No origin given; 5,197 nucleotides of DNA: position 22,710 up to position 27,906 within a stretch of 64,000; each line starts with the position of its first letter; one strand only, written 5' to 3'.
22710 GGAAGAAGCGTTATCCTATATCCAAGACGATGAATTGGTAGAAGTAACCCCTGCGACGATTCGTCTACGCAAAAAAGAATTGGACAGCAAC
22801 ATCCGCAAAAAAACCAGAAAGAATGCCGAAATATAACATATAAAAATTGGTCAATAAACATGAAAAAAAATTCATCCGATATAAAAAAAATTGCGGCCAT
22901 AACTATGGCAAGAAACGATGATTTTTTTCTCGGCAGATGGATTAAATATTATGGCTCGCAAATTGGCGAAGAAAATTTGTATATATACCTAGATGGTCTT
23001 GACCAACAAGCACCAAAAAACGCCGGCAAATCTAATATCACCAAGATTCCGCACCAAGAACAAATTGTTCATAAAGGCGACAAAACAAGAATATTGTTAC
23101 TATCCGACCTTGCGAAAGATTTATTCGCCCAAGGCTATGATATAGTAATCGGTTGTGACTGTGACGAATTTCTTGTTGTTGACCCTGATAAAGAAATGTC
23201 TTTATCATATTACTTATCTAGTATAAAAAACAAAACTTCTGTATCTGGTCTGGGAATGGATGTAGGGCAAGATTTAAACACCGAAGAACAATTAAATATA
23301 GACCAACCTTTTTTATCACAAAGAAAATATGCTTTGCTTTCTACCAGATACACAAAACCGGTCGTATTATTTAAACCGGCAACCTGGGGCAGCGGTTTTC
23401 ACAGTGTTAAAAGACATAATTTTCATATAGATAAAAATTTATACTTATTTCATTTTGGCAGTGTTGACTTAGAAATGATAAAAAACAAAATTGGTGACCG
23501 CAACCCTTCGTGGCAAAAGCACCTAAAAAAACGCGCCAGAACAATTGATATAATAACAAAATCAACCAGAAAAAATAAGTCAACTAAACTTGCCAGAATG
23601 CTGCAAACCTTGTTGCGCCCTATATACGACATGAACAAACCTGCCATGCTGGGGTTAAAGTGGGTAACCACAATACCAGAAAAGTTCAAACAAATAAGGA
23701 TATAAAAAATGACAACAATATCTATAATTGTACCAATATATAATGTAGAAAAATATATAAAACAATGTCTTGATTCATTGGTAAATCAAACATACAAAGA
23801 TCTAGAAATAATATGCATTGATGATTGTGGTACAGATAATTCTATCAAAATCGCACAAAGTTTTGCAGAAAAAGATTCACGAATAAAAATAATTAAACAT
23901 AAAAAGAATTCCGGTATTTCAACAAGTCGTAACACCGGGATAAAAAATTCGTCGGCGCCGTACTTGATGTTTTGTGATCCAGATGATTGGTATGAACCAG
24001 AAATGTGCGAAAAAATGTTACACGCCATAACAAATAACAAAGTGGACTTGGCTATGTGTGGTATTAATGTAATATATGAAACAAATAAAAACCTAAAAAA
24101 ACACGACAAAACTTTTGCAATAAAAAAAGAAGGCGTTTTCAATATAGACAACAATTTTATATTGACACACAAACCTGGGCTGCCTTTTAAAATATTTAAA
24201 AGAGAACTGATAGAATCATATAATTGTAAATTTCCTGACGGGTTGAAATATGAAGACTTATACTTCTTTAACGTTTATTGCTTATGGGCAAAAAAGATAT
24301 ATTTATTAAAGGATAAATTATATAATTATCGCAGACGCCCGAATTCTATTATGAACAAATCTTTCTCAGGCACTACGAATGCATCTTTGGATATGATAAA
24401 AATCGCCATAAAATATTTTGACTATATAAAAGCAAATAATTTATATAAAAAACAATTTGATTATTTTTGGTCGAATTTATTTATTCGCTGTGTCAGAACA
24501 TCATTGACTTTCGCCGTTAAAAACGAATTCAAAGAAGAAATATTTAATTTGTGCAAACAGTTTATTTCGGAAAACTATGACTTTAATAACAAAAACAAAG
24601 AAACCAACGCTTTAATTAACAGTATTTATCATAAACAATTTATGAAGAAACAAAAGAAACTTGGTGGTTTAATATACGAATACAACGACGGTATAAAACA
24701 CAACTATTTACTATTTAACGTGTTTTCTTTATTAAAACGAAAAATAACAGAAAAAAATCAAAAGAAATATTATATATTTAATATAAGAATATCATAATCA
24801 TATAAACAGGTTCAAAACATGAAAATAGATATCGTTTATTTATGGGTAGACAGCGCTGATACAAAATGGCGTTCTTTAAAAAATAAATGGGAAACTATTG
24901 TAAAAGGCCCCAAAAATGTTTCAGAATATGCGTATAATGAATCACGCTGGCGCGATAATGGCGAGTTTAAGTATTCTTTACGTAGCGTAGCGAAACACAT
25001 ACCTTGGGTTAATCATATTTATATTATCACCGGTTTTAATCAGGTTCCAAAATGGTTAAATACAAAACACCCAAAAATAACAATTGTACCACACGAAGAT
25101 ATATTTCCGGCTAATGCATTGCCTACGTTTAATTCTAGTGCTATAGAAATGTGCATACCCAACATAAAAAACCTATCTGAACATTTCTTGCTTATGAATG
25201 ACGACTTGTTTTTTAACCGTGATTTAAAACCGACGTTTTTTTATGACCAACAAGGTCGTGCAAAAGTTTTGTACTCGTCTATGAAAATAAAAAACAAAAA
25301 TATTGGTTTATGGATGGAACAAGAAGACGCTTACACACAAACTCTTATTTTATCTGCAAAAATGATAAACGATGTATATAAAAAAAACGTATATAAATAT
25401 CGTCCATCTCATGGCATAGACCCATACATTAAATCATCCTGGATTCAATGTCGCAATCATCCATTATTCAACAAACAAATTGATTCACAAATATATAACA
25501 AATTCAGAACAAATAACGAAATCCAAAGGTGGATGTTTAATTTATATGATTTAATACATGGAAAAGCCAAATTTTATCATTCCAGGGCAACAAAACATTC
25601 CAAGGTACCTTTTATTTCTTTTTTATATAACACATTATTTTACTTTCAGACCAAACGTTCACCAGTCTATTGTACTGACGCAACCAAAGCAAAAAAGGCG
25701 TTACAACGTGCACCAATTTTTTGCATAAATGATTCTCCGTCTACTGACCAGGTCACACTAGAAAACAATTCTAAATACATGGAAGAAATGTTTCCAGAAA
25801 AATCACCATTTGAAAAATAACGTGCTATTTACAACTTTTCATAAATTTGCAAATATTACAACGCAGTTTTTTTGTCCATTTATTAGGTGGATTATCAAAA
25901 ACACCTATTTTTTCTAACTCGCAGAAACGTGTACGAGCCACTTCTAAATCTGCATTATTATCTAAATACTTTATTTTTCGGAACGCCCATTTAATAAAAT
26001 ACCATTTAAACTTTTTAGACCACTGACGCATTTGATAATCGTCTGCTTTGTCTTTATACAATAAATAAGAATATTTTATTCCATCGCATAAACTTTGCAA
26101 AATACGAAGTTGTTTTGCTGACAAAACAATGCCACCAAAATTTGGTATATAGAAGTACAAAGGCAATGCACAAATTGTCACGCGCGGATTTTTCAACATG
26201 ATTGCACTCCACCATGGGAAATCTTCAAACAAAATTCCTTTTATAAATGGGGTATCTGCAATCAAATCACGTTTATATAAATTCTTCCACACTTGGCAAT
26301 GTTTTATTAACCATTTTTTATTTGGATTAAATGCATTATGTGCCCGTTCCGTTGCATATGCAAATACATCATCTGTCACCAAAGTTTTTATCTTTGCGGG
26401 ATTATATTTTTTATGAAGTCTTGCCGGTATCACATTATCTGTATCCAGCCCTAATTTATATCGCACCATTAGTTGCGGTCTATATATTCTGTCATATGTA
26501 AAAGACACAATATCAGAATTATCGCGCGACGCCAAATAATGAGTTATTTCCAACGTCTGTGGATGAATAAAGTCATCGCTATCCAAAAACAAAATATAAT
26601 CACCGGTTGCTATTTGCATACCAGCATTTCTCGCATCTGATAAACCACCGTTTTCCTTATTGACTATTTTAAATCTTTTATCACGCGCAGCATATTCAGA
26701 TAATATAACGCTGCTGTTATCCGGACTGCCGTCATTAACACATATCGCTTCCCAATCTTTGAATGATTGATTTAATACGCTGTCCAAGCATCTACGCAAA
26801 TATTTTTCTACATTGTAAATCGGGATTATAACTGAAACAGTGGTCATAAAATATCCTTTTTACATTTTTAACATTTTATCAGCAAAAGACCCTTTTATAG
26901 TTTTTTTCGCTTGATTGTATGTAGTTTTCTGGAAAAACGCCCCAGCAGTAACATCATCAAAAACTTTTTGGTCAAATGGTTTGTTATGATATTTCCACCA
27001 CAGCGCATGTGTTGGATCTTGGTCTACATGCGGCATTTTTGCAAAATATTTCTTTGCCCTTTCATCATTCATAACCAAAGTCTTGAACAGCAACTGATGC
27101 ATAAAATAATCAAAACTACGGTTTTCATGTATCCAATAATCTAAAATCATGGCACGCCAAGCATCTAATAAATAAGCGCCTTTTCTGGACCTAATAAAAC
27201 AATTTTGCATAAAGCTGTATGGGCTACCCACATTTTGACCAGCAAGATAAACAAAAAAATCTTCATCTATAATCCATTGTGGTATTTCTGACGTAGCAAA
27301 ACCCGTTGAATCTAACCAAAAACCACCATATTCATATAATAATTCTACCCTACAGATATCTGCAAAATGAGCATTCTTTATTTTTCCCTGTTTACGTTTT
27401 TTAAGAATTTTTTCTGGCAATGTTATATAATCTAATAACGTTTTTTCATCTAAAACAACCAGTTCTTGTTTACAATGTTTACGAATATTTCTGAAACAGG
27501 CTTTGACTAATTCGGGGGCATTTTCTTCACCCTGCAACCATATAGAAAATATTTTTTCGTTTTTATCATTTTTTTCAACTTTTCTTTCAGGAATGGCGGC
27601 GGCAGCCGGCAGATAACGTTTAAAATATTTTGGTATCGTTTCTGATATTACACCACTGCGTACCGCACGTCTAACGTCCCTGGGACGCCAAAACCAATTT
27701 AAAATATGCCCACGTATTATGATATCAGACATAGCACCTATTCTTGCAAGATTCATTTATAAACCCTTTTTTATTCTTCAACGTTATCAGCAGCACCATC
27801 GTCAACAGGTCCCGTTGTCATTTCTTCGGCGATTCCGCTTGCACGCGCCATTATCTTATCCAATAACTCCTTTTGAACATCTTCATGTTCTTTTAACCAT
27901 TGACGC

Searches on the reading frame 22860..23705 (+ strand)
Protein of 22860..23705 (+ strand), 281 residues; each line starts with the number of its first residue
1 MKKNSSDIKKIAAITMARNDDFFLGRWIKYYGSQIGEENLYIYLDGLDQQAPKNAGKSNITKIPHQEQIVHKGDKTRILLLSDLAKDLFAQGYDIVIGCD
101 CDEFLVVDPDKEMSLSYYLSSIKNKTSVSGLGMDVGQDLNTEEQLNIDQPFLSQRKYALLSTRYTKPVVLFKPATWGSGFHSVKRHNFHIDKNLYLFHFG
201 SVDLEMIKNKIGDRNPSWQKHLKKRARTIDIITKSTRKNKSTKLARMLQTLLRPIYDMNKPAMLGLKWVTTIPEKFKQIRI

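Call 59: search_protein_families(library=pfam, proteins=[window:22860-23705:+], max_evalue=0.0001)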
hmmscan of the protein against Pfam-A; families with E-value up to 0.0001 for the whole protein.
window:22860-23705:+ (281 aa): 1 family
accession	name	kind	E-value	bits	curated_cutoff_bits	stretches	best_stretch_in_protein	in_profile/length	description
PF13704.12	Glyco_tranf_2_4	-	4.6e-11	43.5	27.5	1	18-117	1-96/98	Glycosyl transferase family 2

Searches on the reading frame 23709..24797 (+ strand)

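Call 59: search_protein_families(library=pfam, proteins=[window:23709-24797:+], max_evalue=0.0001)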
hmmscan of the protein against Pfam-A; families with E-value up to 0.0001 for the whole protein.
window:23709-24797:+ (362 aa): 3 families
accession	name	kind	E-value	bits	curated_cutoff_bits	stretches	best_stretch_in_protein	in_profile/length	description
PF00535.33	Glycos_transf_2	-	1.5e-41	142.6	23.3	1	5-168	1-164/168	Glycosyl transferase family 2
PF10111.15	Glyco_tranf_2_2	-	1.2e-11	45.1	27.3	1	5-136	1-141/276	Glycosyltransferase like family 2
PF13641.12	Glyco_tranf_2_3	-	3e-06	27.9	27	1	4-113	3-117/230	Glycosyltransferase like family 2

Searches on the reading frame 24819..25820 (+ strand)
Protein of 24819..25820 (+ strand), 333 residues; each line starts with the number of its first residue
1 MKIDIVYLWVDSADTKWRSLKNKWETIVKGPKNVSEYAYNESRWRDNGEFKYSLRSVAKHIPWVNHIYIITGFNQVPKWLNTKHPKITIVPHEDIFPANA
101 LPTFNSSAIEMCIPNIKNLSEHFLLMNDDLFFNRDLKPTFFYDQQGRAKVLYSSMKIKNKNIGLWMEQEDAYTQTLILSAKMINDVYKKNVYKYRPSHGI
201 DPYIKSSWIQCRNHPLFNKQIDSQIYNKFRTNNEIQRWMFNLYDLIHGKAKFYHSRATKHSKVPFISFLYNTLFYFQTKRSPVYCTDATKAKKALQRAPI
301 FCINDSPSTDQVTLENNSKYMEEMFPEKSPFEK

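Call 59: search_protein_families(library=pfam, proteins=[window:24819-25820:+], max_evalue=0.0001)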
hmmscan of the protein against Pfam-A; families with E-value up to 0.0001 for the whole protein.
window:24819-25820:+ (333 aa): 2 families
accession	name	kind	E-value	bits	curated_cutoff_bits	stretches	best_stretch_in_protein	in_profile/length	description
PF11380.13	Stealth_CR2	-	1.6e-40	138.1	39.4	1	43-148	1-106/108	Stealth protein CR2, conserved region 2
PF17101.10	Stealth_CR1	-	2.5e-06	27.5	27.2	1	1-25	1-25/29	Stealth protein CR1, conserved region 1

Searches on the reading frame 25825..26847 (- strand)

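Call 59: search_protein_families(library=pfam, proteins=[window:25825-26847:-], max_evalue=0.0001)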
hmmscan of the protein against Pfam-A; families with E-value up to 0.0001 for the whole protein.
window:25825-26847:- (340 aa): 3 families
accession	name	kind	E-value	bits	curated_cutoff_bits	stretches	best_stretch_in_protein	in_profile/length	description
PF00535.33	Glycos_transf_2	-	8.6e-39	133.6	23.3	1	5-124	1-121/168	Glycosyl transferase family 2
PF10111.15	Glyco_tranf_2_2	-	1.9e-11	44.4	27.3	1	5-103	1-103/276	Glycosyltransferase like family 2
PF13641.12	Glyco_tranf_2_3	-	4.4e-10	40.4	27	1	4-114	3-119/230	Glycosyltransferase like family 2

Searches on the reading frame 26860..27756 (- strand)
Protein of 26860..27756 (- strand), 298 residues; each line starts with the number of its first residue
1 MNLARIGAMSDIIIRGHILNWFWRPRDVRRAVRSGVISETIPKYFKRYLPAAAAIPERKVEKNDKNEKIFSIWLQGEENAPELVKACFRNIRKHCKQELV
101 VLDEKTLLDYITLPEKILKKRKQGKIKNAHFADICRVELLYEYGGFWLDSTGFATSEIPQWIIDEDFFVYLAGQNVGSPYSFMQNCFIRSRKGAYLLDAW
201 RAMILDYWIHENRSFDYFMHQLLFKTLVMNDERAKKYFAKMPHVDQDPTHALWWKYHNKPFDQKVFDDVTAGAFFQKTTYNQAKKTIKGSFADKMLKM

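Call 59: search_protein_families(library=pfam, proteins=[window:26860-27756:-], max_evalue=0.0001)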
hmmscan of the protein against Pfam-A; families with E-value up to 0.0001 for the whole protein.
window:26860-27756:- (298 aa): 2 families
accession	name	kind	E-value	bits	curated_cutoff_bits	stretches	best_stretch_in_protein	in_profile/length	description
PF05704.18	Caps_synth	-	8.9e-63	212.7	24.5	1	31-294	15-277/278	Capsular polysaccharide synthesis protein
PF04488.21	Gly_transf_sug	-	6.1e-06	27.3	23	1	88-167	8-92/93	Glycosyltransferase sugar-binding region containing DXD motif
